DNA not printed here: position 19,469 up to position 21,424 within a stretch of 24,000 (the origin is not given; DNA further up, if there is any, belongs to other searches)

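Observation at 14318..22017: Six-gene operon combining three PG-binding-domain proteins, an endolysin-like amidase, a KAP NTPase and a PhoD-like phosphatase: candidate undescribed conflict/defense system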

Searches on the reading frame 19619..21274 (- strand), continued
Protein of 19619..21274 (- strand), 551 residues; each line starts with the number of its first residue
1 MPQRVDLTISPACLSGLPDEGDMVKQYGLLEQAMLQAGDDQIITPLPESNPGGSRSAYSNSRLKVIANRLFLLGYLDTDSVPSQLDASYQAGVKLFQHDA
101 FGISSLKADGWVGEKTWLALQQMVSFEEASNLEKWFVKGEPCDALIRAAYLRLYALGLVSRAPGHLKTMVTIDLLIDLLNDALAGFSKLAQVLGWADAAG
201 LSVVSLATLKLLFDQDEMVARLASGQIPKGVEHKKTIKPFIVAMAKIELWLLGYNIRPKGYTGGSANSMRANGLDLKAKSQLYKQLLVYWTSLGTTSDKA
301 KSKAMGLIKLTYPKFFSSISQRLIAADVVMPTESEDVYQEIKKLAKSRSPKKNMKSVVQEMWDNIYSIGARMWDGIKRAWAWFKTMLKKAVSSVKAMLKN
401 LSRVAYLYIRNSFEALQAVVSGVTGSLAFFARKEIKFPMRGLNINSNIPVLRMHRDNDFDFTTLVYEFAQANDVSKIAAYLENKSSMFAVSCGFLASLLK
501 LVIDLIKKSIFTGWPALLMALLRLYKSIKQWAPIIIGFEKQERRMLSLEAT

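Call 69: search_protein_families(library=pfam, proteins=[L103:11669-12403:+, L130:1160-1983:+, L107:86-589:+, L111:2055-2570:+, L116:1965-2408:+, L121:1538-2083:+, L123:9079-9633:+, L128:925-2472:+, L144:1244-1801:+, L093:8280-9029:+], max_evalue=0.01)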
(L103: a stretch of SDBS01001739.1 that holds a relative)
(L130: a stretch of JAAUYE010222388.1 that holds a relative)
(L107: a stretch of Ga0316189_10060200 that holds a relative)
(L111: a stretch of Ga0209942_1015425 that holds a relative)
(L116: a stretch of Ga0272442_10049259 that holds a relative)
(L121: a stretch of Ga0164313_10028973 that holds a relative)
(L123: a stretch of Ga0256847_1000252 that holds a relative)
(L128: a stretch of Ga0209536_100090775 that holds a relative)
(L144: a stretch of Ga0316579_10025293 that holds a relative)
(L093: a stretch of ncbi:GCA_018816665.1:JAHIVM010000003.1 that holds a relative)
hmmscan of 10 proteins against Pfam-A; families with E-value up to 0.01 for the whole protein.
L103:11669-12403:+ (244 aa): 1 family
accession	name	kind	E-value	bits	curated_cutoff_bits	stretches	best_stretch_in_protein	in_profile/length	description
PF01734.28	Patatin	-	7e-07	30.1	27.7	1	37-131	81-191/191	Patatin-like phospholipase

L130:1160-1983:+ (274 aa): 4 families
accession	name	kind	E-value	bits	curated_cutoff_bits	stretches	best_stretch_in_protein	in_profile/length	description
PF13460.12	NAD_binding_10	-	1.2e-11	45.3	27.2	1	11-152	1-148/184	NAD(P)H-binding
PF01370.27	Epimerase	-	6.1e-11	42.6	20.9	1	9-199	3-227/240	NAD dependent epimerase/dehydratase family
PF05368.20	NmrA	-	2.5e-08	34.3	27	1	8-143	6-142/298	NmrA-like family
PF01073.25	3Beta_HSD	-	1.9e-05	24.3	22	1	8-114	1-117/280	3-beta hydroxysteroid dehydrogenase/isomerase family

L107:86-589:+ (167 aa): 0 families

L111:2055-2570:+ (171 aa): 0 families

L116:1965-2408:+ (147 aa): 2 families
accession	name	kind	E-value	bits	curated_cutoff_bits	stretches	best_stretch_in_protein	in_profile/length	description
PF14126.11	DUF4293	-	4.7e-35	121.5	27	1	2-146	1-153/153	Domain of unknown function (DUF4293)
PF11992.13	TgpA_N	-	0.0025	17.3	30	1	49-132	13-99/333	TgpA N-terminal domain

L121:1538-2083:+ (181 aa): 0 families

L123:9079-9633:+ (184 aa): 0 families

L128:925-2472:+ (515 aa): 1 family
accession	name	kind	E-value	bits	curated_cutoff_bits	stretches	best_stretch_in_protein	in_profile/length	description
PF06253.16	MTTB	-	5.8e-105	351.6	25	1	47-509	35-490/500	Trimethylamine methyltransferase (MTTB)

L144:1244-1801:+ (185 aa): 0 families

L093:8280-9029:+ (249 aa): 1 family
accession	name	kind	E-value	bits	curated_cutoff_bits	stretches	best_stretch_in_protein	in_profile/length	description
PF05359.17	DUF748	-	3.7e-05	22.4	50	1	5-155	17-160/1037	Domain of Unknown Function (DUF748)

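Call 76: search_dna_similar(query=window:19619-21274:-, collection=phages, mode=protein, max_evalue=0.01, max_rows=10)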
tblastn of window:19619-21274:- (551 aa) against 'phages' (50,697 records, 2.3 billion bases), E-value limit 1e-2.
No match.

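Call 93: fold_search(model_id=the predicted structure, library=viral)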
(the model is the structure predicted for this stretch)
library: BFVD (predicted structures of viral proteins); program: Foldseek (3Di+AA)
matches with E <= 10: 125; with E <= 0.001: 0
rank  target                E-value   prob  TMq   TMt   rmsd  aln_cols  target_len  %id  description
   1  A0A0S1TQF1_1          5.9e-02  0.41  0.17  0.13  19.9       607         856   11  Small tegument protein [Elephant endotheliotropic herpesvirus 4]
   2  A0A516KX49            2.5e-01  0.14  0.13  0.11  24.7       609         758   13  (no name in the UniProt tables at hand)
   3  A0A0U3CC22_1          2.8e-01  0.11  0.12  0.08  39.0       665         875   12  Putative tail length tape-measure protein [Pseudomonas phage SM1]
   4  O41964                3.4e-01  0.10  0.12  0.08  30.4       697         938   10  Tegument protein [Murid herpesvirus 4]
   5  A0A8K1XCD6            4.3e-01  0.08  0.10  0.11  25.0       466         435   10  Nucleocapsid protein [Hangzhou cletus punctiger lispivirus 1]
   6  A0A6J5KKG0            4.5e-01  0.05  0.08  0.08  35.5       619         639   12  Bacteriophage lambda, GpH, tail tape measure, C-terminal [uncultured Caudovirales phage]
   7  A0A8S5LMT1            5.5e-01  0.10  0.11  0.12  30.4       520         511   11  Tail tape measure protein [Siphoviridae sp. ctDuC3]
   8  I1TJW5                7.2e-01  0.06  0.11  0.09  29.5       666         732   11  (no name in the UniProt tables at hand)
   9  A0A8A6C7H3            7.5e-01  0.07  0.08  0.08  24.8       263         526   12  (no name in the UniProt tables at hand)
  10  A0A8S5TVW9            7.9e-01  0.10  0.14  0.11  34.2       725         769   10  Minor tail protein [Siphoviridae sp. ctmxA102]
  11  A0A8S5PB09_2          7.9e-01  0.07  0.13  0.09  27.6       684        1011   11  Tail tape measure protein [Siphoviridae sp. ctmpG14]
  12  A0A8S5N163            7.9e-01  0.06  0.11  0.08  28.8       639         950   11  Minor tail protein [Siphoviridae sp. ctpbb7]
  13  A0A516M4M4            8.6e-01  0.07  0.12  0.09  26.6       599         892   13  (no name in the UniProt tables at hand)
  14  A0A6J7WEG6            9.0e-01  0.05  0.10  0.10  52.6       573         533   12  Uncharacterized protein (Fragment) [uncultured Caudovirales phage]
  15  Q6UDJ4                9.4e-01  0.06  0.12  0.08  33.2       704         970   11  Inner tegument protein [Psittacid herpesvirus 1 (isolate Amazon parrot/-/97-0001/1997)]
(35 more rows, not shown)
